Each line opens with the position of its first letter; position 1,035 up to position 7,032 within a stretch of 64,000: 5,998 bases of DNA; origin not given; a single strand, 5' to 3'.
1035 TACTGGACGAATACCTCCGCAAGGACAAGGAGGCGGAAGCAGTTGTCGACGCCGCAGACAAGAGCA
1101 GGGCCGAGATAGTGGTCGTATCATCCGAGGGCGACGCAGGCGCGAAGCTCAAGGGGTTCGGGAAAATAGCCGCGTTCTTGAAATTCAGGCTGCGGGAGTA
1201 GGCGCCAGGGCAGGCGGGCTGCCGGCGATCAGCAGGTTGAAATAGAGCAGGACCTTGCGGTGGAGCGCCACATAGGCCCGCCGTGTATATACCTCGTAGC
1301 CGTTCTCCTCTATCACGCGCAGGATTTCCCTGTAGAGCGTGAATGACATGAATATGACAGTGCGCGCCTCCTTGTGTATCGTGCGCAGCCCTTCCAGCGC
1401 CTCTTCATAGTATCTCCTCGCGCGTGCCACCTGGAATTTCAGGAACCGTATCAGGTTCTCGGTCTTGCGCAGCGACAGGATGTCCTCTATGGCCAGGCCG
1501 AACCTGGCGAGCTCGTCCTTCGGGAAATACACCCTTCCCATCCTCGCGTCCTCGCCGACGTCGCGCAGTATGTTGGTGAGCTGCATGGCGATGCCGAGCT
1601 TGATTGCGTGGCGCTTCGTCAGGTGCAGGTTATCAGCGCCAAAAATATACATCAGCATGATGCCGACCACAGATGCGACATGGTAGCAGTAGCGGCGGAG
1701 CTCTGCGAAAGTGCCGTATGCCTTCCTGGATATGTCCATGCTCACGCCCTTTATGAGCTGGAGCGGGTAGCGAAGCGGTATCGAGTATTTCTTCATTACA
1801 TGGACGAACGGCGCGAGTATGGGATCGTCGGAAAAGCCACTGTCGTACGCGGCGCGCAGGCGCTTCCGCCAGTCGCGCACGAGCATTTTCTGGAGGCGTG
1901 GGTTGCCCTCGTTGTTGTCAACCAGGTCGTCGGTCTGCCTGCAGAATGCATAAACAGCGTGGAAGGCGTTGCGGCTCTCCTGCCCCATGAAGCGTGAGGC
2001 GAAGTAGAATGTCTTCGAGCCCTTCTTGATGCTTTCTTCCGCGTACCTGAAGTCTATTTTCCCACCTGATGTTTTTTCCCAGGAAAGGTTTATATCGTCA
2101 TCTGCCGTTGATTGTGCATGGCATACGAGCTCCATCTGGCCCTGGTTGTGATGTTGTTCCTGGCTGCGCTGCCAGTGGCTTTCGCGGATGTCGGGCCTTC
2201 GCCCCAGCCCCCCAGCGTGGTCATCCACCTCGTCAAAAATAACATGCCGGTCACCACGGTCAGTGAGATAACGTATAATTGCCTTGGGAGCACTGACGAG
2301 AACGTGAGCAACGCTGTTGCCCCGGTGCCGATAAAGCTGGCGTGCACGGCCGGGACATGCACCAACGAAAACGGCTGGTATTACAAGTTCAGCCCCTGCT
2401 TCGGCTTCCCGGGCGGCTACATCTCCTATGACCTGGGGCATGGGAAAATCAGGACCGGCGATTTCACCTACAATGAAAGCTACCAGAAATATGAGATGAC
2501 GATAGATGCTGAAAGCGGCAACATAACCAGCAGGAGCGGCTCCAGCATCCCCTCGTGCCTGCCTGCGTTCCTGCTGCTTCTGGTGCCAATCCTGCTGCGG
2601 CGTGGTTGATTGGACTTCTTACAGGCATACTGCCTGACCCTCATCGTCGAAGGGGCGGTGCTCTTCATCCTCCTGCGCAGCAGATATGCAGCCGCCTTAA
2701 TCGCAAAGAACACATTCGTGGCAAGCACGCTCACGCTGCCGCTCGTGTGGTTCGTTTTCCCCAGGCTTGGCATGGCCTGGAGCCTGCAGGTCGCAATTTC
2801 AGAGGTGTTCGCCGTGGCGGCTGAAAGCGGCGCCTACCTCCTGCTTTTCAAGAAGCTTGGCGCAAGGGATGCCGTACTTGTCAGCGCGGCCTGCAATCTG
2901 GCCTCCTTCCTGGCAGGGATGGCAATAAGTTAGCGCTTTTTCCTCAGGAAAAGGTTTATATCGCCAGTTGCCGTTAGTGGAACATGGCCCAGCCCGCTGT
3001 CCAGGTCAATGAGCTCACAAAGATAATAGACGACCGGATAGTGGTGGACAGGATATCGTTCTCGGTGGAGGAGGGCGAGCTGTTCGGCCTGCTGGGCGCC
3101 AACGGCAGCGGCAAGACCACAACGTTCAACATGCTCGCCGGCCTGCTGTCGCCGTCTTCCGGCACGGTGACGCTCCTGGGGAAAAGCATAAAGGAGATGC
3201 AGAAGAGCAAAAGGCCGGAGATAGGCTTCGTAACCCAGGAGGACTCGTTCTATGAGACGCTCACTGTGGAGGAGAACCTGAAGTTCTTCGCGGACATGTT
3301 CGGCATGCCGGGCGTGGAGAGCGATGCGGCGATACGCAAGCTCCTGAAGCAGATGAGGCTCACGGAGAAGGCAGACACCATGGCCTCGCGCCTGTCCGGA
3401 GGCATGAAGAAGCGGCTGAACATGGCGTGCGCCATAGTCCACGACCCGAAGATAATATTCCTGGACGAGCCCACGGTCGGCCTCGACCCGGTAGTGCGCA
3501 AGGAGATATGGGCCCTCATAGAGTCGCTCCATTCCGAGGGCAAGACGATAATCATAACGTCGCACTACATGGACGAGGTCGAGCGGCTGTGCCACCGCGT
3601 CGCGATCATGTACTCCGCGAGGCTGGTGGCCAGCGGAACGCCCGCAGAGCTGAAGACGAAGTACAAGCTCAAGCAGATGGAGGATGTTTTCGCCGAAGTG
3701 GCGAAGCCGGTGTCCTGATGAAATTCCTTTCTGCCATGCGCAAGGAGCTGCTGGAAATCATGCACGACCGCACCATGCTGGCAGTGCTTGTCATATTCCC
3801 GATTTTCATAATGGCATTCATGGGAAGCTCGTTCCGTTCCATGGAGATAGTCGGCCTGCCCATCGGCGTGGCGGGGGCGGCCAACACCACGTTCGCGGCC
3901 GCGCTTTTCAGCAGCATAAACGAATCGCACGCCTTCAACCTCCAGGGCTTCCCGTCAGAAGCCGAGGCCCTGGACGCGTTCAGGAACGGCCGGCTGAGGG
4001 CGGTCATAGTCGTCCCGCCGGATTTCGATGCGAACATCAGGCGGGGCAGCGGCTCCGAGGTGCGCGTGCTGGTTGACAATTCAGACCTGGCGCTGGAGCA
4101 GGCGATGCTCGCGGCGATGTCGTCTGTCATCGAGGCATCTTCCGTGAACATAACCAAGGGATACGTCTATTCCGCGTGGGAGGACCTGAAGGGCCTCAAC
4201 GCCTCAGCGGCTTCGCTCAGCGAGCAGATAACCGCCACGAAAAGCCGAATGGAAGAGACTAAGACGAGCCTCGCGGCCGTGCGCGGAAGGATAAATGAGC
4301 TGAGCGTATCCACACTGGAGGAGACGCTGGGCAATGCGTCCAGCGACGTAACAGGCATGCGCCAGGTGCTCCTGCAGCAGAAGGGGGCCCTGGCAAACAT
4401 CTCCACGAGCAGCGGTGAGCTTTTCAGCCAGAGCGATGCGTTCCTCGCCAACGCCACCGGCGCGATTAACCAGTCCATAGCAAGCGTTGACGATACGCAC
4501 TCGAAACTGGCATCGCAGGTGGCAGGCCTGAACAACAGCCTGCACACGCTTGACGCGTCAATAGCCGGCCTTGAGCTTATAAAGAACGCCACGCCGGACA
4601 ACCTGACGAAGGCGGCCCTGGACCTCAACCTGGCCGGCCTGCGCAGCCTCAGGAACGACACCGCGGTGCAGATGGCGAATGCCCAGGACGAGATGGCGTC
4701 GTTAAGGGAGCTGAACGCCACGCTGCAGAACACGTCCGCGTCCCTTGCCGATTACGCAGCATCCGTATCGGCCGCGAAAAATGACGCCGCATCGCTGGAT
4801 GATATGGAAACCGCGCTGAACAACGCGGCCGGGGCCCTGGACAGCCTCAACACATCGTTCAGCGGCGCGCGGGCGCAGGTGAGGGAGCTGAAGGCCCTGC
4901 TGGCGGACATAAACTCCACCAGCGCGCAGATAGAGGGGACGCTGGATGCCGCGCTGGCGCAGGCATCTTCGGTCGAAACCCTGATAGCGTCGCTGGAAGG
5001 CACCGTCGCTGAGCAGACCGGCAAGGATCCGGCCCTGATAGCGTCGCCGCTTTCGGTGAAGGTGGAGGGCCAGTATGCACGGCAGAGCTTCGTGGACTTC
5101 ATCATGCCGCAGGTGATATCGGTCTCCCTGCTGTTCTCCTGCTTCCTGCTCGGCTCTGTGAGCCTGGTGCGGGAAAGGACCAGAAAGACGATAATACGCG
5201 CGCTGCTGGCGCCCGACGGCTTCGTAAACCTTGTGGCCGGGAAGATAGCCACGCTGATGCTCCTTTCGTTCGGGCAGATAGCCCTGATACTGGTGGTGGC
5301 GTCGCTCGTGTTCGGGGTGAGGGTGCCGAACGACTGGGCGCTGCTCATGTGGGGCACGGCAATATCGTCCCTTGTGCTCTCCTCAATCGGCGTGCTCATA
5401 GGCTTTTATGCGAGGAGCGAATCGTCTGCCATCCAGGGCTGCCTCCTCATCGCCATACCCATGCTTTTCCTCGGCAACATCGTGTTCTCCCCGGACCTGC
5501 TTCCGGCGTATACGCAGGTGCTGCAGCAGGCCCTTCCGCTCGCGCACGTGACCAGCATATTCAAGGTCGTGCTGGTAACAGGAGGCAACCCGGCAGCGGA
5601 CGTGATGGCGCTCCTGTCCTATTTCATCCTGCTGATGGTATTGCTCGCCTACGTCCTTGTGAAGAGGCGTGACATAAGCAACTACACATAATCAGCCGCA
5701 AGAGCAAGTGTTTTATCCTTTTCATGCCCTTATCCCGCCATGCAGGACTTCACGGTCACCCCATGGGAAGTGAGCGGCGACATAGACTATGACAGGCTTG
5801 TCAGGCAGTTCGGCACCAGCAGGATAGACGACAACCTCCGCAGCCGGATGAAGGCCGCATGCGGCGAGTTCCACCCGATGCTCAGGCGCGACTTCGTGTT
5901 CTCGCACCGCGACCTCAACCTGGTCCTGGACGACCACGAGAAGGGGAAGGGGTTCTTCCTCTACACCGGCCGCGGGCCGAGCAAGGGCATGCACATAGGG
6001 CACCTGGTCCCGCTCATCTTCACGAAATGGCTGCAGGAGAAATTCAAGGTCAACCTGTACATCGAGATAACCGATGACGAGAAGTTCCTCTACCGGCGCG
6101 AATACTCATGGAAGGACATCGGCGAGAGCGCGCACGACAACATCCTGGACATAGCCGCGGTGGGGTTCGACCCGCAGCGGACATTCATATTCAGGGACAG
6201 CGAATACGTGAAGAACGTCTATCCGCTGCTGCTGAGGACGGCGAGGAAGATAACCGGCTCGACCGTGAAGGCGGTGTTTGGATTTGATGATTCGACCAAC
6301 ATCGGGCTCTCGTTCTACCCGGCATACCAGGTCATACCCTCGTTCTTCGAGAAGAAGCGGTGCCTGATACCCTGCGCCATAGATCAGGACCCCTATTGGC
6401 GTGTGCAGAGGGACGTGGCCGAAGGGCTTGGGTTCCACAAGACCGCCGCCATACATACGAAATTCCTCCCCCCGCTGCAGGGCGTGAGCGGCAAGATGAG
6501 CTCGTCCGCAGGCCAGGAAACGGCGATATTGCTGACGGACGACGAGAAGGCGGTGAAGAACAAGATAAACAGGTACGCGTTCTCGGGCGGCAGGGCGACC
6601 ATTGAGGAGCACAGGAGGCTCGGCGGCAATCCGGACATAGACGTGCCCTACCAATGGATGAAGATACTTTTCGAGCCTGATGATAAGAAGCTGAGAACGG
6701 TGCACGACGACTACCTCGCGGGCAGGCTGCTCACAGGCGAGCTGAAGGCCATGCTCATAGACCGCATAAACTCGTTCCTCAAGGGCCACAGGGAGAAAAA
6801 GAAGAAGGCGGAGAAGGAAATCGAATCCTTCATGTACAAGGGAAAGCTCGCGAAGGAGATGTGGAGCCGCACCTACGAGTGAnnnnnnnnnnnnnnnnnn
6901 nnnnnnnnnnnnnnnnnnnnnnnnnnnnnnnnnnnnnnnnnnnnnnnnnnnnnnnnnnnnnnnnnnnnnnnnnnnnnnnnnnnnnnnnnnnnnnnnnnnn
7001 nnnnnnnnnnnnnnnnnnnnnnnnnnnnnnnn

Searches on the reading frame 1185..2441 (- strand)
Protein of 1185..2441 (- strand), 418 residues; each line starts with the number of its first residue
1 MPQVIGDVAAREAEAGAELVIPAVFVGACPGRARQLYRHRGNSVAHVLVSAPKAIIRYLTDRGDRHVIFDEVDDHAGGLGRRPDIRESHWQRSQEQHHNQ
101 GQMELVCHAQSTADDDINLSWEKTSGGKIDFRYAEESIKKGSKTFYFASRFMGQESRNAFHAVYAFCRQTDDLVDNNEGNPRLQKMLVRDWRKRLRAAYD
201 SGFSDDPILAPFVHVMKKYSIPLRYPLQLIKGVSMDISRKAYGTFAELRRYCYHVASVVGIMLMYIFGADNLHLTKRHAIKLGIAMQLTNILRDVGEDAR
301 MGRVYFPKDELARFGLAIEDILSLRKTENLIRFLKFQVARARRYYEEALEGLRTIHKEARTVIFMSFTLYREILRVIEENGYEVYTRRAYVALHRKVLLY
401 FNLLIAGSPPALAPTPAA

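Call 89: search_protein_families(library=pfam, proteins=[window:1185-2441:-], max_evalue=0.001)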
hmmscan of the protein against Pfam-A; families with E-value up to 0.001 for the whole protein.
window:1185-2441:- (418 aa): 1 family
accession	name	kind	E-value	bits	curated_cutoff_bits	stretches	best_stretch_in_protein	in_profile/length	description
PF00494.24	SQS_PSY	-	6.9e-78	262.4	26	1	138-393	1-261/263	Squalene/phytoene synthase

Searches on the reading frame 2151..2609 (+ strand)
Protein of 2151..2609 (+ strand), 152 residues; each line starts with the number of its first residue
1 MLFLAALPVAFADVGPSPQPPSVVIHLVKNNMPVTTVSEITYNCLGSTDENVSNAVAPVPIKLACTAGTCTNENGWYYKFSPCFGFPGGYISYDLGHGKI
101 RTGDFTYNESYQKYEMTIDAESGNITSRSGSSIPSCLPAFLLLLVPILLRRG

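Call 8: search_protein_families(library=ncbifam, proteins=[window:2151-2609:+], max_evalue=10)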
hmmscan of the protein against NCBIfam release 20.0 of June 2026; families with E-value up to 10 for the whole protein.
window:2151-2609:+ (152 aa): 0 families

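Call 9: search_protein_families(library=pfam, proteins=[window:2151-2609:+], max_evalue=10)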
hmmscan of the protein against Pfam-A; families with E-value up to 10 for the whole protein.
window:2151-2609:+ (152 aa): 2 families
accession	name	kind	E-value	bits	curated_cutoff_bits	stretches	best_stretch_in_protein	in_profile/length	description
PF03413.25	PepSY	-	0.068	13.9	24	1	107-127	39-58/60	Peptidase propeptide and YPEB domain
PF21540.3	Choline_bind_4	-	0.12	12.7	27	1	68-78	4-14/21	Choline-binding repeat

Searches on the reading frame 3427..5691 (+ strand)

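Call 15: search_protein_families(library=pfam, proteins=[window:3427-5691:+], max_evalue=0.01)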
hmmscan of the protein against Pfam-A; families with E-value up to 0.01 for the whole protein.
window:3427-5691:+ (754 aa): 7 families
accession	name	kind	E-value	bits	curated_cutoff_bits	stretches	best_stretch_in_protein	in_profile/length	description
PF12698.13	ABC2_membrane_3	-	5.7e-36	124.7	31.6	2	345-741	28-346/347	ABC-2 family transporter protein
PF01061.29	ABC2_membrane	-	2e-15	57.3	26.9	1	558-715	51-209/211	ABC-2 type transporter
PF20994.3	CENPU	-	1.7e-05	25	27.8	0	380-476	86-192/200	CENPU protein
PF23991.1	DUF7310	-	0.00056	20.8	40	0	249-292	20-63/83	Coiled-coil region of unknown function (DUF7310)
PF07889.17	DUF1664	-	0.00059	20.3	34.6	0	425-507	35-118/124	Protein of unknown function (DUF1664)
PF06818.20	Fez1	-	0.00064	20.7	34.4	0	407-525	21-136/199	Fez1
PF12730.13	ABC2_membrane_4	-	0.0033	17.9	27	1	554-650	45-139/179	ABC-2 family transporter protein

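Call 16: search_protein_families(library=ncbifam, proteins=[window:3427-5691:+], max_evalue=0.01)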
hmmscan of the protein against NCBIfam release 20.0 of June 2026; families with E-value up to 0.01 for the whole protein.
window:3427-5691:+ (754 aa): 17 families
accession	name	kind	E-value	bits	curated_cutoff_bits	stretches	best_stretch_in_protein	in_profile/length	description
NF033858.1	ABC2_perm_RbbA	equivalog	7.7e-23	80.3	1050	2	499-747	651-906/909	ribosome-associated ATPase/putative transporter RbbA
NF038293.1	permease_SagH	equivalog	7.2e-10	38.2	450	2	568-683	189-303/370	SagH family ABC transporter permease subunit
TIGR02168.1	SMC_prok_B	equivalog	1.1e-09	36.7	567.35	1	213-516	648-950/1181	chromosome segregation protein SMC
NF011648.0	PRK15066.1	subfamily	2.2e-09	37.2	225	1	548-747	52-251/257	ABC transporter permease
NF045487.1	ASRP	equivalog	1.9e-08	33.4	300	1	251-524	141-442/593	archaea-specific SMC-related protein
TIGR02169.1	SMC_prok_A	equivalog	1.9e-07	29.2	729.4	1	251-518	244-505/1165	chromosome segregation protein SMC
TIGR01247.1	drrB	subfamily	5.7e-06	26.2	223.05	1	555-742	46-233/236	daunorubicin resistance ABC transporter membrane protein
NF041647.1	ABC_perm_CPBP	equivalog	1.1e-05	24.4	435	1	103-227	8-139/636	ABC transporter permease subunit/CPBP intramembrane protease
NF047515.1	SpiroCoCo_C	equivalog_domain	0.00013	21.2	125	1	419-524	109-214/313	SpiroCoCo family coiled-coil protein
TIGR03062.1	pip_yhgE_Cterm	subfamily_domain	0.00025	20.7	102.2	1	538-747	4-205/208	YhgE/Pip family protein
TIGR01843.1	type_I_hlyD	subfamily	0.00057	19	208.65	1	304-487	81-270/422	HlyD family type I secretion periplasmic adaptor subunit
TIGR04523.1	Mplasa_alph_rch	subfamily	0.0011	17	270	1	264-467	312-518/745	helix-rich protein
NF041035.1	Rad50_Halo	equivalog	0.0016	16.9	1000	1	344-529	260-444/883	DNA double-strand break repair ATPase Rad50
NF002572.0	PRK02224.1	equivalog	0.0038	15.5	1087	0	265-497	226-419/888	DNA double-strand break repair ATPase Rad50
NF003034.1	PRK03918.1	equivalog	0.0043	15.1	700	0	252-334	612-694/878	DNA double-strand break repair ATPase Rad50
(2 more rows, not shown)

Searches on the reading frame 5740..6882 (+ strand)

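Call 23: search_protein_families(library=pfam, proteins=[window:5740-6882:+], max_evalue=0.001)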
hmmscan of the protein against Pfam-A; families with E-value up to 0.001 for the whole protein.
window:5740-6882:+ (380 aa): 1 family
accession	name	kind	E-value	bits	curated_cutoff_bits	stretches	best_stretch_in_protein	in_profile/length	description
PF00579.31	tRNA-synt_1b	-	5.1e-19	69.1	21.1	1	72-348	6-292/292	tRNA synthetases class I (W and Y)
